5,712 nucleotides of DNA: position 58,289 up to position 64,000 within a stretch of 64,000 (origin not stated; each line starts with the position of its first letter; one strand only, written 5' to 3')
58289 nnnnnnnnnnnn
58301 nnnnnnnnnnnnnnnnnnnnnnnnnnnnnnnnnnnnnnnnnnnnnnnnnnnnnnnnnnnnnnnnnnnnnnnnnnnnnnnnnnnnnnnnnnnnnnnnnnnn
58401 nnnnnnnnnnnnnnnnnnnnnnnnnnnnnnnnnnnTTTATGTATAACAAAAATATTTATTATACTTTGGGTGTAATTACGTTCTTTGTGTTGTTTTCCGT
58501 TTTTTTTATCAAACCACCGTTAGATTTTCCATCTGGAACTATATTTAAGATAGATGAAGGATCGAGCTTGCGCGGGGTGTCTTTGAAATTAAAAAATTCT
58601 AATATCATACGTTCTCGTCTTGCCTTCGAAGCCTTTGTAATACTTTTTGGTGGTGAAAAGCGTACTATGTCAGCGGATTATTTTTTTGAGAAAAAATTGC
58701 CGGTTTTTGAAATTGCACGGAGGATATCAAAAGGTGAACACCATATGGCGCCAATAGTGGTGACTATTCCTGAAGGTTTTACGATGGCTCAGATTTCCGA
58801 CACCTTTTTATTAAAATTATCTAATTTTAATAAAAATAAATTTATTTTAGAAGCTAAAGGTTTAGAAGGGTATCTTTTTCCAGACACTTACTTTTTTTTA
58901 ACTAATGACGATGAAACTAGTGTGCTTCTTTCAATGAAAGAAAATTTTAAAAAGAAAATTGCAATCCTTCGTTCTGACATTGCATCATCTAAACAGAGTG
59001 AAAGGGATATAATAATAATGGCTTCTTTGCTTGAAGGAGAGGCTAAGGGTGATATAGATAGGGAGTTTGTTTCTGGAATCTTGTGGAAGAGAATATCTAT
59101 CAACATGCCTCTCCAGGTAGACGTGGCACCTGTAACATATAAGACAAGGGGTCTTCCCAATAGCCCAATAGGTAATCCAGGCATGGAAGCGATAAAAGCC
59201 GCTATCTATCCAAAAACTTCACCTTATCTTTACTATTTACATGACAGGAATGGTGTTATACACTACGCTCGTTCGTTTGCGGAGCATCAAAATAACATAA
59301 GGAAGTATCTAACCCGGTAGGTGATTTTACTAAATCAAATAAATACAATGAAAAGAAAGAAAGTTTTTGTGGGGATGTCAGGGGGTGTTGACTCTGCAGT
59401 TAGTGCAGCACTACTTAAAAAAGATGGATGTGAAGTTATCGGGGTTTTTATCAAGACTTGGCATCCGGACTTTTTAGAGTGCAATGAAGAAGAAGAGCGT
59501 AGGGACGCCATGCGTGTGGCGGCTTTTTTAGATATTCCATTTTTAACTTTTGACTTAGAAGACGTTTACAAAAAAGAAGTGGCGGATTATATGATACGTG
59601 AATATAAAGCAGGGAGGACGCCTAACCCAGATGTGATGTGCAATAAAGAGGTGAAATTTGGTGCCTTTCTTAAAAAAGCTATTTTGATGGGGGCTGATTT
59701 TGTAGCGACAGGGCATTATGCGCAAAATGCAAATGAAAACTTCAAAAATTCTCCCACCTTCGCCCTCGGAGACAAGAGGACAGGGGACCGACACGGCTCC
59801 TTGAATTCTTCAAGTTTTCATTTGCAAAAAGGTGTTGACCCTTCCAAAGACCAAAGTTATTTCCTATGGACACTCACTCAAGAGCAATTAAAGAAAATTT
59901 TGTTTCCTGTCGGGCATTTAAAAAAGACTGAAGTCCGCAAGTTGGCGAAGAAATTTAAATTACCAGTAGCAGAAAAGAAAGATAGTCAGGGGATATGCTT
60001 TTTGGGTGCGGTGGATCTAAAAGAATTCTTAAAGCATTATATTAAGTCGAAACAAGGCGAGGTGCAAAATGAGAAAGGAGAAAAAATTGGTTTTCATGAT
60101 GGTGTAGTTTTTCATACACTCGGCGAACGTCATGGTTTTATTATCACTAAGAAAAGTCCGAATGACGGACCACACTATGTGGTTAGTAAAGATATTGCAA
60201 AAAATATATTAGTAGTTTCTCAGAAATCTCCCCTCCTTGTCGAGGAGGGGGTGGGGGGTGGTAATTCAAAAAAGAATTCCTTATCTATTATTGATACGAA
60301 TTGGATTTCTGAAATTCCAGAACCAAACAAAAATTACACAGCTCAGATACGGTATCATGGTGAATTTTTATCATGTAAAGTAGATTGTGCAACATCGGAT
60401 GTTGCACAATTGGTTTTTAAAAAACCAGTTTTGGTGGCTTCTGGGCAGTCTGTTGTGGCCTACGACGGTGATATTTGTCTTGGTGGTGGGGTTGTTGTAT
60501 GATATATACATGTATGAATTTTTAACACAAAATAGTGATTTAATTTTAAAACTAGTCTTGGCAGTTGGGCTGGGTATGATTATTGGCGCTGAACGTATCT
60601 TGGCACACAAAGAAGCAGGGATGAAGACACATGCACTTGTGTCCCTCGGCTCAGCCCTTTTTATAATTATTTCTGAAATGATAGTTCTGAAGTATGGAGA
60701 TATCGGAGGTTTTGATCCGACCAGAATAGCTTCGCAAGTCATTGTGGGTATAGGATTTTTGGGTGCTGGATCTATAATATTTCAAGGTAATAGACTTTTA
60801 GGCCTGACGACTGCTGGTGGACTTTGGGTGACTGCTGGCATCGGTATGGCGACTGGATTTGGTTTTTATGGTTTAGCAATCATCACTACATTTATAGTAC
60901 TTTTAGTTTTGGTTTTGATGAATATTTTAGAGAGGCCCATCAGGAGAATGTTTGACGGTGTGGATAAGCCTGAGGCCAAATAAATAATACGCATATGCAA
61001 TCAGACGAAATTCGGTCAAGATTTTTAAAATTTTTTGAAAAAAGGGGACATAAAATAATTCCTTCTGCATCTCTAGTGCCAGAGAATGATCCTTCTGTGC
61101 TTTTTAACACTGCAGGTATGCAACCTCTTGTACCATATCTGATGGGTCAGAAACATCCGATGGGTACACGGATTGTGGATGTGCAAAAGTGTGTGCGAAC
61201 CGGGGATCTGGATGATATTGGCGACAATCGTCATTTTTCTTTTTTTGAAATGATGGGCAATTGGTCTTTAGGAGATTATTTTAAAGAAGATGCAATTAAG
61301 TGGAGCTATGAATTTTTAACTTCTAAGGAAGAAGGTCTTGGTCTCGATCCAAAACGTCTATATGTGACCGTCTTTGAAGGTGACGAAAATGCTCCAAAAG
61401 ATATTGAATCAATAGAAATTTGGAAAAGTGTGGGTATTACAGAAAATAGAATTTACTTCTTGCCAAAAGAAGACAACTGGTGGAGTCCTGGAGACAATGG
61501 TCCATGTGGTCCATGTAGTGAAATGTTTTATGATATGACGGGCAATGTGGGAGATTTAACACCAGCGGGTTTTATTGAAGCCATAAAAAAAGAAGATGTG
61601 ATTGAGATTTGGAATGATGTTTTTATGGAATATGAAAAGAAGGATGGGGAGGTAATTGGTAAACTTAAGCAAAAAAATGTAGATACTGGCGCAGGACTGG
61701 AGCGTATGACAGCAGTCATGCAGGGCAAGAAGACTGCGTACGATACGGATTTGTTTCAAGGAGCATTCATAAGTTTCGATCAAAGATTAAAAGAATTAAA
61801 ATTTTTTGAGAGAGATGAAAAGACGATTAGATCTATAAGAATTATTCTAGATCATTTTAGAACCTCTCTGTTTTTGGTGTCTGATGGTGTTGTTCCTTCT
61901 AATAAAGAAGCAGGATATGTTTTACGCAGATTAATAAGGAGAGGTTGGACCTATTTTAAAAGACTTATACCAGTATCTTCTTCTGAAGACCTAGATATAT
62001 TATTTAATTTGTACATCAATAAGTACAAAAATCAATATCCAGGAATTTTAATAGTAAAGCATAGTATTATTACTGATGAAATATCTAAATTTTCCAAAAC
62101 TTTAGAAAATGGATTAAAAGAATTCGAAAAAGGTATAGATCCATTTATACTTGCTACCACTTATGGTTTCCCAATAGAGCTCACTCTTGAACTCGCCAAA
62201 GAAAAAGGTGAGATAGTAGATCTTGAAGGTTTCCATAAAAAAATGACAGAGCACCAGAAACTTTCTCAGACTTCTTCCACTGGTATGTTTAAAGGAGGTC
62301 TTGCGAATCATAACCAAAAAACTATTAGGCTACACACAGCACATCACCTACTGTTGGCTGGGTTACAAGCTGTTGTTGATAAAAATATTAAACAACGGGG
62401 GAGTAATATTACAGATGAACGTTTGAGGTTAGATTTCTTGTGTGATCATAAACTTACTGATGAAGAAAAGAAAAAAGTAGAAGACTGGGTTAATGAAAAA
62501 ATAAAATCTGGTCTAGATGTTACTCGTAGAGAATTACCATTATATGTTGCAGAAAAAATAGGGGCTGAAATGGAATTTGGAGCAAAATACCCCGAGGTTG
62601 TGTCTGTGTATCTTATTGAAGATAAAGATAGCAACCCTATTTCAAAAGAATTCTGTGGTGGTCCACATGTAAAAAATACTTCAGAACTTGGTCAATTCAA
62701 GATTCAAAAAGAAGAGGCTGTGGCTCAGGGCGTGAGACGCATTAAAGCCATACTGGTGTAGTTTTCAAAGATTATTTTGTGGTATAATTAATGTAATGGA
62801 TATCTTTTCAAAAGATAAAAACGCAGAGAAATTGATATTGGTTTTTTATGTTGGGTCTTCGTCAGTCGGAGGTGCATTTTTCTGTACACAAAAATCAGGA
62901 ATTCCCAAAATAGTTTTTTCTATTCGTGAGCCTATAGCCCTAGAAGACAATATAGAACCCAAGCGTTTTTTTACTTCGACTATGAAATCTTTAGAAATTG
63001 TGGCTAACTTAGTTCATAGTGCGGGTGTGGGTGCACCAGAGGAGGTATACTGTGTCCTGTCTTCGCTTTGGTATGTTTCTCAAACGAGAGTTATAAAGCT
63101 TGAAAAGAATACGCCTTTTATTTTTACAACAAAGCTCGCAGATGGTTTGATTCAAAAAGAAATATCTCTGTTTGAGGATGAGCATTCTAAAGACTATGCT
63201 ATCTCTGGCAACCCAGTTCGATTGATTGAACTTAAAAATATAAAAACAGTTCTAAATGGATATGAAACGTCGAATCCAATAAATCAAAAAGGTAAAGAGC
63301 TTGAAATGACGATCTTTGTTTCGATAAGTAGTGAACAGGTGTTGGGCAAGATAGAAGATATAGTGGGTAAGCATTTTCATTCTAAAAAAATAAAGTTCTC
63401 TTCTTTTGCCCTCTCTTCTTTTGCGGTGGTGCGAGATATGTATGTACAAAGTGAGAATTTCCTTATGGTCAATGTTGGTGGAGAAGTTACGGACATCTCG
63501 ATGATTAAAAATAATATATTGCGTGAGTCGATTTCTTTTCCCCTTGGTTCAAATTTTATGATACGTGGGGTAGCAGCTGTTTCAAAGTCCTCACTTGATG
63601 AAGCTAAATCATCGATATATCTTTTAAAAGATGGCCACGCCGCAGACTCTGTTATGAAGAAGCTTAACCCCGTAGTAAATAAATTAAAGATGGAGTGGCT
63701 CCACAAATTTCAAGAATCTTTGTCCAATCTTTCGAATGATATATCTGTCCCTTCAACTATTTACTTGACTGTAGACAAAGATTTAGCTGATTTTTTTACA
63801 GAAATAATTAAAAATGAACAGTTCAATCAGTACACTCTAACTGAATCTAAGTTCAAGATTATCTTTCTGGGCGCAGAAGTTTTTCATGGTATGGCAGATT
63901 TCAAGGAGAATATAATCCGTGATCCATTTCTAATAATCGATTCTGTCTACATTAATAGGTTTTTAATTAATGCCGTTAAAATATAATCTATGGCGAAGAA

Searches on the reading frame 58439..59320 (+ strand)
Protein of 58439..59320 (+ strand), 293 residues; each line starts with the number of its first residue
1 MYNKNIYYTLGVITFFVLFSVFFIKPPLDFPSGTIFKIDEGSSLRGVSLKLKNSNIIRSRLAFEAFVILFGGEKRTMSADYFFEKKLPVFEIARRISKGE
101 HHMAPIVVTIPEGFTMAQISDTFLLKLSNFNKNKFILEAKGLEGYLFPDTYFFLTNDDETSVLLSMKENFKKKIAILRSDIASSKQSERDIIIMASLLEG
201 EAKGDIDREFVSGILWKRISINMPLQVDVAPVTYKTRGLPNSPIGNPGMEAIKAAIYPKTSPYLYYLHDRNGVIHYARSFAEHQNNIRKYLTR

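Call 28: search_protein_families(library=pfam, proteins=[window:58439-59320:+], max_evalue=0.001)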
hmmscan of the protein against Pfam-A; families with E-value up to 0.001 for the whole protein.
window:58439-59320:+ (293 aa): 1 family
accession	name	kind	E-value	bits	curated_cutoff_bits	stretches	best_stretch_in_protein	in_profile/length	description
PF02618.21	YceG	-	5.6e-52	177.4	32.4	2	36-229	1-193/275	YceG-like family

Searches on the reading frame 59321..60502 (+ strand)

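Call 28: search_protein_families(library=pfam, proteins=[window:59321-60502:+], max_evalue=0.001)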
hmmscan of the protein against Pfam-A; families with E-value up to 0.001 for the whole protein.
window:59321-60502:+ (393 aa): 5 families
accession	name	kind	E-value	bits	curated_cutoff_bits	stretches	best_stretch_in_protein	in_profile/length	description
PF03054.22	tRNA_Me_trans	-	6.9e-73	245.1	20.6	1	13-229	1-201/202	tRNA methyl transferase HUP domain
PF20259.3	tRNA_Me_trans_M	-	1.1e-17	63.8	27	1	234-301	1-66/66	tRNA methyl transferase PRC-barrel domain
PF20258.4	tRNA_Me_trans_C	-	4.8e-15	56.1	20.6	1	320-392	3-77/77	Aminomethyltransferase beta-barrel domain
PF02540.23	NAD_synthase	-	1.2e-09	38.1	21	1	3-85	9-87/242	NAD synthase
PF02568.20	ThiI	-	0.00057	20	20.5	0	14-84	5-77/197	Thiamine biosynthesis protein (ThiI)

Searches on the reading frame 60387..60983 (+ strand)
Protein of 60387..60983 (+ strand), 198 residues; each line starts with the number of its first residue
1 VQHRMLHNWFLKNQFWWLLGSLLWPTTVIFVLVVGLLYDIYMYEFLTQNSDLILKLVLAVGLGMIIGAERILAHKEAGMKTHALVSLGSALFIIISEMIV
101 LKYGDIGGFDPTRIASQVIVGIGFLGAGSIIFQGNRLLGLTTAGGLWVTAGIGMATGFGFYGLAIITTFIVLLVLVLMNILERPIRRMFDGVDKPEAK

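Call 28: search_protein_families(library=pfam, proteins=[window:60387-60983:+], max_evalue=0.001)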
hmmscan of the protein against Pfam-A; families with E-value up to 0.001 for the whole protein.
window:60387-60983:+ (198 aa): 1 family
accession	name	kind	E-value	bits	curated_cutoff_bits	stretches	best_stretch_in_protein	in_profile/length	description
PF02308.21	MgtC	-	1.8e-34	119.1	31.4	1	56-183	1-120/121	MgtC family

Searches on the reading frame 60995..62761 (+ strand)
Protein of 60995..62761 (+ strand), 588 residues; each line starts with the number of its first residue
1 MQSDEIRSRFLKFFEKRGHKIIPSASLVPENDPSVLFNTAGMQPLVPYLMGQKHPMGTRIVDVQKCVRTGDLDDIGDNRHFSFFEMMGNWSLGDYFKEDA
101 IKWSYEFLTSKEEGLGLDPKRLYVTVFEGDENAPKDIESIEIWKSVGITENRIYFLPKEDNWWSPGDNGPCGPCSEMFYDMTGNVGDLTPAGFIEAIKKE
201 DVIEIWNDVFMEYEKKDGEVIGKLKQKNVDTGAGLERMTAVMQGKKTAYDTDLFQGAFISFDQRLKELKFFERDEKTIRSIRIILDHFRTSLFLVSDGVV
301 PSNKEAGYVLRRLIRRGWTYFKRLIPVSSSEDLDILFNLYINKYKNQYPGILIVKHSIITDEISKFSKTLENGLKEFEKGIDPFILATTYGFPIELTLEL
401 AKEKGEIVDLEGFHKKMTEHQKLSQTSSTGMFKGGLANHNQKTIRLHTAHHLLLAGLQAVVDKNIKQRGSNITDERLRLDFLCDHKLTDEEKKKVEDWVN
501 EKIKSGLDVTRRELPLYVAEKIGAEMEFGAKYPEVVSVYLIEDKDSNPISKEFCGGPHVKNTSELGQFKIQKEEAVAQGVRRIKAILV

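Call 28: search_protein_families(library=pfam, proteins=[window:60995-62761:+], max_evalue=0.001)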
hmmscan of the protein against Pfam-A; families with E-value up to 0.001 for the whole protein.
window:60995-62761:+ (588 aa): 2 families
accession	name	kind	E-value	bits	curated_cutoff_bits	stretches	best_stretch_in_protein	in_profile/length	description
PF01411.24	tRNA-synt_2c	-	6.1e-123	411.7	30.3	1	5-432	1-436/552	tRNA synthetases class II (A)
PF07973.19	tRNA_SAD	-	8.3e-16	58.1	24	1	536-583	1-43/44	Threonyl and Alanyl tRNA synthetase second additional domain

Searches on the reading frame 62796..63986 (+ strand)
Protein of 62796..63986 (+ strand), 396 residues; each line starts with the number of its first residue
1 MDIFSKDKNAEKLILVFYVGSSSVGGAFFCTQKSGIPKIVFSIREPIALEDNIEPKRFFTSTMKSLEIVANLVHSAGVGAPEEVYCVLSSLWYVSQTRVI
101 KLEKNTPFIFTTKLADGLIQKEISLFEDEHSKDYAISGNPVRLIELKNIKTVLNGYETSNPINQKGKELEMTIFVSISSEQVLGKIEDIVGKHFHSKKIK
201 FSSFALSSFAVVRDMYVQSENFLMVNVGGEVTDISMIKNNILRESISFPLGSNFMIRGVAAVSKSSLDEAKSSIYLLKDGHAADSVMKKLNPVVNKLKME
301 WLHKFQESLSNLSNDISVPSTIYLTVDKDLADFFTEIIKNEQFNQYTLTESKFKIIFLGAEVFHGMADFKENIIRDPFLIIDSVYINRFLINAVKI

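Call 28: search_protein_families(library=pfam, proteins=[window:62796-63986:+], max_evalue=0.001)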
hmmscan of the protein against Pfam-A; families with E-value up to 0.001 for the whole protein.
window:62796-63986:+ (396 aa): 1 family
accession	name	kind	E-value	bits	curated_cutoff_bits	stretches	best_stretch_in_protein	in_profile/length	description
PF14450.12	FtsA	-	6e-05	23.8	31.8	1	224-274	2-52/127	Cell division protein FtsA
